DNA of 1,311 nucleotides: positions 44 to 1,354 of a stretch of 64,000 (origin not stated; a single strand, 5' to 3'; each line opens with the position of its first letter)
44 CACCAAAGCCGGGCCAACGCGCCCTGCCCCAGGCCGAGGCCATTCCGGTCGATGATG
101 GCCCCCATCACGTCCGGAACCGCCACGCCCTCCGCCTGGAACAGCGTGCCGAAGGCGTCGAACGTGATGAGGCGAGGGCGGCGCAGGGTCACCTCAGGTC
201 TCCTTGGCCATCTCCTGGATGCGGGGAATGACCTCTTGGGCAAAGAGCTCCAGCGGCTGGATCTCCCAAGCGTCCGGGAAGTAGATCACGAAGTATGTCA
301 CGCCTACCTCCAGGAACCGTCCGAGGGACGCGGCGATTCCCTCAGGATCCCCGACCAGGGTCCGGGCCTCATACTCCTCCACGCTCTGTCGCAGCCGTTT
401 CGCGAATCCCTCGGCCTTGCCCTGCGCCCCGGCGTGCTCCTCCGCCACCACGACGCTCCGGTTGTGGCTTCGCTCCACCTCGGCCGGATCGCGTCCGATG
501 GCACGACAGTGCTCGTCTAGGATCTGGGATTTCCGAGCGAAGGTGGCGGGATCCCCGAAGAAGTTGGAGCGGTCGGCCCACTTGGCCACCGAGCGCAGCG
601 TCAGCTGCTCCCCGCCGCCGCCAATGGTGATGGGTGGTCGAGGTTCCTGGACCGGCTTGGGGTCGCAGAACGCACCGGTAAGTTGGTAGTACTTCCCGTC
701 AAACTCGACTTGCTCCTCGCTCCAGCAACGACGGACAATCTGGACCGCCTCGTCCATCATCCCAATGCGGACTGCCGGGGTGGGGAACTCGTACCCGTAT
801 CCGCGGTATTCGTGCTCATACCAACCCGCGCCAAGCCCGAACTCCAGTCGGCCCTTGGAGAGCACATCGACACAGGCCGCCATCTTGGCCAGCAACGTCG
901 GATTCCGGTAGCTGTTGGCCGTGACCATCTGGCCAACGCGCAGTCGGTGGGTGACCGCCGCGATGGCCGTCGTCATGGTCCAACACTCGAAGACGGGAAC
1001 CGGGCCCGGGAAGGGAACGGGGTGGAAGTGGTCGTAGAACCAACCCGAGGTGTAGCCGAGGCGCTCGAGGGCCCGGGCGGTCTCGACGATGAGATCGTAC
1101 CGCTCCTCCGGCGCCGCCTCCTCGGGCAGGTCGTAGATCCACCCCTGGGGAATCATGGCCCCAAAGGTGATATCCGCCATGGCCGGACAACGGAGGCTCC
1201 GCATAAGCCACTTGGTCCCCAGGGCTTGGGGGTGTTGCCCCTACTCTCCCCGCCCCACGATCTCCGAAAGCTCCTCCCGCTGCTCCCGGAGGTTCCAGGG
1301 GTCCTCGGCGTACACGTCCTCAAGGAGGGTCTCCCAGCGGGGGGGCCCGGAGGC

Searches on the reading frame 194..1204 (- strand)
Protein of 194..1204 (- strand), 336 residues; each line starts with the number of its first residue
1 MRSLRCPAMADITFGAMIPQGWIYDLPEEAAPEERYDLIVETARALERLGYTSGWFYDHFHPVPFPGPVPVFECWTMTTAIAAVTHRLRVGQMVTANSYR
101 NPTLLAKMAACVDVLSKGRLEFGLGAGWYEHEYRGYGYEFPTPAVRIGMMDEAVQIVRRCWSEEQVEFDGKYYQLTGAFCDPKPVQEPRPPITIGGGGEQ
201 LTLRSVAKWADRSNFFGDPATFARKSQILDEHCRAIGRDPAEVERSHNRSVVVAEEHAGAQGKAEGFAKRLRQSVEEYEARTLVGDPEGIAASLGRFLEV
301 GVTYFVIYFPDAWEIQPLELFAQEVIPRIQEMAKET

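Call 48: search_protein_families(library=pfam, proteins=[window:194-1204:-], max_evalue=0.0001)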
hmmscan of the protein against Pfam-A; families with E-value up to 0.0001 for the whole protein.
window:194-1204:- (336 aa): 1 family
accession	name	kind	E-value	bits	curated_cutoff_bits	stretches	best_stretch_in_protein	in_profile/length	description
PF00296.26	Bac_luciferase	-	4.3e-52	177.9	27.9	1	31-269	17-246/314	Luciferase-like monooxygenase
